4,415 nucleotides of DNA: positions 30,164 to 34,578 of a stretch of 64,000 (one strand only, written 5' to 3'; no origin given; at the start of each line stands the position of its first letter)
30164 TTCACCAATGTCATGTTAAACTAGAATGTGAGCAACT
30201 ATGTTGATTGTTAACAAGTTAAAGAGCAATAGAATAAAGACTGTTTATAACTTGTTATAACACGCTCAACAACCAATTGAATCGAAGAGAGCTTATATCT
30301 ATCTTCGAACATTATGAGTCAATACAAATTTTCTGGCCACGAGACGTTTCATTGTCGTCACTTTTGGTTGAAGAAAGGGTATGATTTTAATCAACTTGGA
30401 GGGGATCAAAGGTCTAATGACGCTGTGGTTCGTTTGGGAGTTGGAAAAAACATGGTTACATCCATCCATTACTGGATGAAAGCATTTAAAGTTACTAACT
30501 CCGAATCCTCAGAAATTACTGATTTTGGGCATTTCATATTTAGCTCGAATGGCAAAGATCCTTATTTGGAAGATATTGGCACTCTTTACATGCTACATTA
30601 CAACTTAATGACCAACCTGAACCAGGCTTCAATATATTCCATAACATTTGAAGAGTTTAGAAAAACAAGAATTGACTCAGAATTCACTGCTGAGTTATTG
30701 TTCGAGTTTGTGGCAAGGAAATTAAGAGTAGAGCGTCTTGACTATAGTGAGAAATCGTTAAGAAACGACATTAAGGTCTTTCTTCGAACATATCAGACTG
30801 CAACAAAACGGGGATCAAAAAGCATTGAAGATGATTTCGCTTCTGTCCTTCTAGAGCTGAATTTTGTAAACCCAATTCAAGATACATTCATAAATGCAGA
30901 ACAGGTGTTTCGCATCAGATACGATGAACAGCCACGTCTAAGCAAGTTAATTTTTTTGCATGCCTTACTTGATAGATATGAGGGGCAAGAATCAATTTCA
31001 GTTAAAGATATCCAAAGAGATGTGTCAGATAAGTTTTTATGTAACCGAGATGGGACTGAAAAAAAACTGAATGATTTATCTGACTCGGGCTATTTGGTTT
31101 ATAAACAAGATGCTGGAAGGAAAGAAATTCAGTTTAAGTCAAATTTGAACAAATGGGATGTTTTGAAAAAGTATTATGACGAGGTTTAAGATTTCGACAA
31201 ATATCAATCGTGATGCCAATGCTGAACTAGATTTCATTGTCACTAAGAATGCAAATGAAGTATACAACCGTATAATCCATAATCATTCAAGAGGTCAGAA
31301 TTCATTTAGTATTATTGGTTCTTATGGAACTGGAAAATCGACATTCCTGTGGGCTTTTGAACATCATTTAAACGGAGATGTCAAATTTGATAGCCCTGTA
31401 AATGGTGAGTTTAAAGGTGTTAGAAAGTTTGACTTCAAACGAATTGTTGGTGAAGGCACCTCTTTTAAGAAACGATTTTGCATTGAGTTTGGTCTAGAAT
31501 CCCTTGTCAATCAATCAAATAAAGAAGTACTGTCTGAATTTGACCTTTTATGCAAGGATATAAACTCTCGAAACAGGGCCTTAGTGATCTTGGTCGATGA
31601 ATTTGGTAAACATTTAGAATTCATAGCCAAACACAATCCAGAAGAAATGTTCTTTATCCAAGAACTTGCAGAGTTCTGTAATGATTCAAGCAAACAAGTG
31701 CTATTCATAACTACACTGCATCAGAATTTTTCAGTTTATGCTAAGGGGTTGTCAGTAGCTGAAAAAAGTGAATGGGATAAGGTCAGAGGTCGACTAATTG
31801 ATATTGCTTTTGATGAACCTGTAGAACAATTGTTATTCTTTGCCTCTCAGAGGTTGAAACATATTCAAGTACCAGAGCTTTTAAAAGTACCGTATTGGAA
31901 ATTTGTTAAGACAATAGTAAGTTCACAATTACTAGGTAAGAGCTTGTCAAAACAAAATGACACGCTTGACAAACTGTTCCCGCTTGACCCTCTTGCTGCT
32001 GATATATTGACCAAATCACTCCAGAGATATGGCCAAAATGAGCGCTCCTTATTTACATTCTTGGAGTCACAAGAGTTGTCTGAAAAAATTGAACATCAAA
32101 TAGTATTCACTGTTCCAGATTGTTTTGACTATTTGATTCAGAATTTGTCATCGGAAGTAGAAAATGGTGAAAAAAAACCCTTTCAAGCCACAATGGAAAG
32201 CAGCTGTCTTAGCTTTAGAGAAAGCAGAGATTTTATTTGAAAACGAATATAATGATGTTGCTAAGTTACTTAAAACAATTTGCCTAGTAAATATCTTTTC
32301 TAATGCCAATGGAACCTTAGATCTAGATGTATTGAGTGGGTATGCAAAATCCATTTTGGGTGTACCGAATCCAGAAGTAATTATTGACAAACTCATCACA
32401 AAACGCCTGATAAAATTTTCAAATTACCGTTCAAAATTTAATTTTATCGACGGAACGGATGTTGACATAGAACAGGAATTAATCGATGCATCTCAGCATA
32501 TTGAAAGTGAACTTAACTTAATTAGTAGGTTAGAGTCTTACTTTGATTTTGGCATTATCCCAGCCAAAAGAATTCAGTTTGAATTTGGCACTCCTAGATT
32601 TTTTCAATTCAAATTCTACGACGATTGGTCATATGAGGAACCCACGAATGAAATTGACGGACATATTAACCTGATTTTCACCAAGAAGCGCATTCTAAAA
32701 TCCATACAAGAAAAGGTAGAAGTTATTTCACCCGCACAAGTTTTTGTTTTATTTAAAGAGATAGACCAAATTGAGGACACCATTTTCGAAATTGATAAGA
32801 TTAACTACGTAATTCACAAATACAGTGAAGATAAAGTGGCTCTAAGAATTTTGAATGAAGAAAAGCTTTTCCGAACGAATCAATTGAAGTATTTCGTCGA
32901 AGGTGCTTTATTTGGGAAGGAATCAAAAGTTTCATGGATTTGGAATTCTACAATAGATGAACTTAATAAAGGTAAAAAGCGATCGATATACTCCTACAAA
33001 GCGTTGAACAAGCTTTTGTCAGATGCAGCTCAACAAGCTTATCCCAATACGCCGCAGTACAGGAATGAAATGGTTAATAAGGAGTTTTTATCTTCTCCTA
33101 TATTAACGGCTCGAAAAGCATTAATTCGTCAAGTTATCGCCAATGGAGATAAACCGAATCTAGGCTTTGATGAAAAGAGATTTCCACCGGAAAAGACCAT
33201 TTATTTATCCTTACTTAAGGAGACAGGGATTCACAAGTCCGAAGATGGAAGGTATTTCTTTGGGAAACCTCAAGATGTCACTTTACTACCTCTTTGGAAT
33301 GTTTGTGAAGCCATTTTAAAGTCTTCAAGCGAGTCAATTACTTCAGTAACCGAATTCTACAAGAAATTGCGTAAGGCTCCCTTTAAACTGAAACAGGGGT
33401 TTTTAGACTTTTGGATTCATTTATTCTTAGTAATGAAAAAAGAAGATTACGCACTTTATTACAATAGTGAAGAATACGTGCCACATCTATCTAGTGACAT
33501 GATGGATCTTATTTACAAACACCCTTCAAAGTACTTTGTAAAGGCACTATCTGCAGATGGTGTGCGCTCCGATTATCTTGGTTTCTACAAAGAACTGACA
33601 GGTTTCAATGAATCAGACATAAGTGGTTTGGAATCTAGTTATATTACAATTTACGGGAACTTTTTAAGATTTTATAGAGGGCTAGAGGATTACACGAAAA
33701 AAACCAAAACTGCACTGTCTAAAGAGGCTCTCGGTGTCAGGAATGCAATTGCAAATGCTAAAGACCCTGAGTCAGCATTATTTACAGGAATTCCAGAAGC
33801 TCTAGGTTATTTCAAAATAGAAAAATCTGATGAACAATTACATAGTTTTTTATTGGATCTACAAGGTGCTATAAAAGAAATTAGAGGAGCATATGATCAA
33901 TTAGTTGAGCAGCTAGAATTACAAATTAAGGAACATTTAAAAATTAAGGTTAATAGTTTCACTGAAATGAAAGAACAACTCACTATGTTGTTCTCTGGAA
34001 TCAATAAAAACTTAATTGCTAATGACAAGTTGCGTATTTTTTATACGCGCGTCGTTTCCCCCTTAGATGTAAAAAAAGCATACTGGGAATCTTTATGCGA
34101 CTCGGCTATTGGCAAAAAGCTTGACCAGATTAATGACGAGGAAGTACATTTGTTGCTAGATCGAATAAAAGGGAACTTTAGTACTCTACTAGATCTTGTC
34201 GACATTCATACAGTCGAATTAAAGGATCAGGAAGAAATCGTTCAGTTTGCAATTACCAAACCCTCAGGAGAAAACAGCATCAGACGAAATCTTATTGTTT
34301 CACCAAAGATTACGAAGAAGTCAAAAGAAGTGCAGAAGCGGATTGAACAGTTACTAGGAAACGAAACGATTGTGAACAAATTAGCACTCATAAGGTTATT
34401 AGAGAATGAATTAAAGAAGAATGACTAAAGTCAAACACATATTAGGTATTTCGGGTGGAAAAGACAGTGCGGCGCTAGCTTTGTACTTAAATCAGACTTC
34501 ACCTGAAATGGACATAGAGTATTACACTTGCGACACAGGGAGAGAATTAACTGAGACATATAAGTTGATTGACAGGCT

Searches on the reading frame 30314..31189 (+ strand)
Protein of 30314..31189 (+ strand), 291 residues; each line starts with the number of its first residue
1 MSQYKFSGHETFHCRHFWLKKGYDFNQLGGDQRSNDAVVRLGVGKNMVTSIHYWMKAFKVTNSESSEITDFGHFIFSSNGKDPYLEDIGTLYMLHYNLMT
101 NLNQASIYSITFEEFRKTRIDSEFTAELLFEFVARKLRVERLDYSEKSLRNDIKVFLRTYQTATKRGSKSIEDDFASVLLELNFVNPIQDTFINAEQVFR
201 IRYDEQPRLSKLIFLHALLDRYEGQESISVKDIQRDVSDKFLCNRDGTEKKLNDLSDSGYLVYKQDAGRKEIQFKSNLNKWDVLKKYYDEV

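Call 5: search_protein_families(library=padloc, proteins=[window:30314-31189:+], max_evalue=0.01)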
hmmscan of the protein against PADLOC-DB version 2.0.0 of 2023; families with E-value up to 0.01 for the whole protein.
window:30314-31189:+ (291 aa): 10 families
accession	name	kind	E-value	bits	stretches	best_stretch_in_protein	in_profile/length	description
PDLC02760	SspB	-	6.1e-80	266.6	1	4-273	2-269/269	SspB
PDLC02766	SspB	-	3.7e-64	214.8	1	4-275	1-283/285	SspB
PDLC02768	SspB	-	8.7e-55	184.1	1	5-288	2-295/295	SspB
PDLC02769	SspB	-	2.4e-53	179.4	1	5-274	2-279/282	SspB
PDLC02764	SspB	-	5.4e-35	119.1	1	6-236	1-227/276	SspB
PDLC02765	SspB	-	5.2e-29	100.2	1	5-223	3-223/292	SspB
PDLC02762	SspB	-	6e-25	86.1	1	5-192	2-192/293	SspB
PDLC02763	SspB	-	2.4e-21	74.6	1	5-284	6-274/279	SspB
PDLC02767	SspB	-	2.4e-16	58.3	1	5-169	7-181/295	SspB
PDLC02761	SspB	-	2.7e-11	41.3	2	77-165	110-200/340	SspB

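Call 6: search_protein_families(library=pfam, proteins=[window:30314-31189:+], max_evalue=0.01)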
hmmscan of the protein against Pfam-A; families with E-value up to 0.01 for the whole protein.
window:30314-31189:+ (291 aa): 1 family
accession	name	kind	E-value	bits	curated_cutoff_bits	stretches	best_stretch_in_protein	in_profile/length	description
PF13182.11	DUF4007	-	1.4e-67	228.3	27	1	6-288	1-288/288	Protein of unknown function (DUF4007)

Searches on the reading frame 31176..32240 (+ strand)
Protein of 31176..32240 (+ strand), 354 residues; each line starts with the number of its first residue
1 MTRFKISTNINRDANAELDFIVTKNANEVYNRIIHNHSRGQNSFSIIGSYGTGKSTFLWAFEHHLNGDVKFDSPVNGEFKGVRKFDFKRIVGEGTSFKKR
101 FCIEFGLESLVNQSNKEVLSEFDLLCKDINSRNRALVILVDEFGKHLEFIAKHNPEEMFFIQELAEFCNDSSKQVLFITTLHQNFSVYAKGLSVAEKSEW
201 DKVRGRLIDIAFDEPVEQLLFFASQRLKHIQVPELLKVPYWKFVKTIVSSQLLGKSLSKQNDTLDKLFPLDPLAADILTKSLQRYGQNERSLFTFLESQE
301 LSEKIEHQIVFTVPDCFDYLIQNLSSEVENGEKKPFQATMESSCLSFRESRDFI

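Call 10: search_protein_families(library=ncbifam, proteins=[window:31176-32240:+], max_evalue=0.01)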
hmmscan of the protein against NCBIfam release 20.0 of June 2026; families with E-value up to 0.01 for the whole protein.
window:31176-32240:+ (354 aa): 1 family
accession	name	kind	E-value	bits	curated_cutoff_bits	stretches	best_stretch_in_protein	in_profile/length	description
NF001623.0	PRK00411.1-1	equivalog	0.00029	19.7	311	1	27-188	44-195/411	ORC1-type DNA replication protein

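Call 87: search_protein_families(library=padloc, proteins=[window:31176-32240:+], max_evalue=0.001)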
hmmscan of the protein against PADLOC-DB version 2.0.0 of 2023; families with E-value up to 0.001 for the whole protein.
window:31176-32240:+ (354 aa): 17 families
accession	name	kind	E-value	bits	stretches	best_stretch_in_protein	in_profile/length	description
PDLC02776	SspC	-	3.6e-109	364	1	12-332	2-323/1039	SspC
PDLC02779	SspC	-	3.6e-53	178.7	2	115-330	158-389/1054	SspC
PDLC02781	SspC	-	5.3e-51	171.5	2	114-301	154-340/1104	SspC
PDLC02780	SspC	-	7.8e-49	164.5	1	2-328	9-362/1045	SspC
PDLC02778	SspC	-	2.4e-48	162.6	2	114-333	143-376/1053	SspC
PDLC02775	SspC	-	5.3e-40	135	2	113-328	166-396/1064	SspC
PDLC02774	SspC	-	4.8e-38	128.6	1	14-300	14-322/1065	SspC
PDLC02770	SspC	-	1e-37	127.8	1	96-300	125-327/1047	SspC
PDLC02777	SspC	-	3.2e-31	106.3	1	114-322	151-371/1097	SspC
PDLC02772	SspC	-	1.3e-28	97.5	1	114-328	156-384/1123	SspC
PDLC02478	BrxC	-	6.4e-26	88.3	1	121-328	173-390/1108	BrxC-PglY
PDLC02771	SspC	-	1.8e-23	80.7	2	128-229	169-272/828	SspC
PDLC02773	SspC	-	7.7e-20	68.5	1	131-300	146-324/1011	SspC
PDLC02490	BrxC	-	5.1e-06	22.8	0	5-67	13-80/1133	BrxC-PglY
PDLC02485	BrxC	-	2e-05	20.3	1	128-305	237-406/1376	BrxC-PglY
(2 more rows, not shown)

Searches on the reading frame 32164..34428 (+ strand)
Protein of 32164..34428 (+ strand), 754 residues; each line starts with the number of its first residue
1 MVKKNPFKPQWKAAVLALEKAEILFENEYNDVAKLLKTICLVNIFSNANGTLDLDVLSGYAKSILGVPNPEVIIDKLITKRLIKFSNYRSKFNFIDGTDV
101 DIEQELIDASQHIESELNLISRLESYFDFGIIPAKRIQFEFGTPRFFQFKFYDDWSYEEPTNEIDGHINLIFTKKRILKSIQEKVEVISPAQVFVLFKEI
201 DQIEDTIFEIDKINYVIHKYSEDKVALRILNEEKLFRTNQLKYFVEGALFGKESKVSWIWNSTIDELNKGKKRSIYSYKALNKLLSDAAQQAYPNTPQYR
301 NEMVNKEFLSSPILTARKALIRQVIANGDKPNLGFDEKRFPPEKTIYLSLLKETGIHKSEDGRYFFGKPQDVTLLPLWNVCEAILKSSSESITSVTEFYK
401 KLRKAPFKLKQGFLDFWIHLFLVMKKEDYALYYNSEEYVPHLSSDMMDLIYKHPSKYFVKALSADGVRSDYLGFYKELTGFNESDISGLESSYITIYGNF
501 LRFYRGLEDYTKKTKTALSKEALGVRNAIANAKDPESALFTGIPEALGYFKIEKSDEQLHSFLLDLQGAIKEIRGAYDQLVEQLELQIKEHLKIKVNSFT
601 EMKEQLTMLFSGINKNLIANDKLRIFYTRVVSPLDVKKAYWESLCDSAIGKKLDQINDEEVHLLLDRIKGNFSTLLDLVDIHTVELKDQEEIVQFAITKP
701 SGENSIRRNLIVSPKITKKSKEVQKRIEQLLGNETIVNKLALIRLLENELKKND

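Call 10: search_protein_families(library=ncbifam, proteins=[window:32164-34428:+], max_evalue=0.01)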
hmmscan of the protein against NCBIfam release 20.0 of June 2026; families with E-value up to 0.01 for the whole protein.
window:32164-34428:+ (754 aa): 0 families

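Call 87: search_protein_families(library=padloc, proteins=[window:32164-34428:+], max_evalue=0.001)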
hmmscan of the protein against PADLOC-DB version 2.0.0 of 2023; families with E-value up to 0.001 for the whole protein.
window:32164-34428:+ (754 aa): 13 families
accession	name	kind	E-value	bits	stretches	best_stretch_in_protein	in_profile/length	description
PDLC02776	SspC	-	3.3e-210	698.5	1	3-728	322-1038/1039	SspC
PDLC02779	SspC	-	1e-102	342.7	1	10-667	395-1040/1054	SspC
PDLC02781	SspC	-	1.2e-90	302.8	1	32-730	405-1103/1104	SspC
PDLC02775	SspC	-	1.6e-85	285.7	1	12-679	406-1060/1064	SspC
PDLC02780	SspC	-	6.6e-78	260.7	1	10-664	370-1009/1045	SspC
PDLC02778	SspC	-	5.5e-73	244.2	1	10-660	379-1029/1053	SspC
PDLC02774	SspC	-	4e-45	152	1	34-669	389-1017/1065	SspC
PDLC02777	SspC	-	7e-43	144.9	1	11-706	386-1074/1097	SspC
PDLC02770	SspC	-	1.1e-39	134.3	1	11-664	375-1023/1047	SspC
PDLC02478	BrxC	-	5.5e-36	121.6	1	70-582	455-969/1108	BrxC-PglY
PDLC02773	SspC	-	3.3e-33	112.8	1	30-590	385-927/1011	SspC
PDLC02772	SspC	-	6.9e-20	68.6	1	33-592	423-987/1123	SspC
PDLC02771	SspC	-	9.4e-15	51.9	1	74-358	535-812/828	SspC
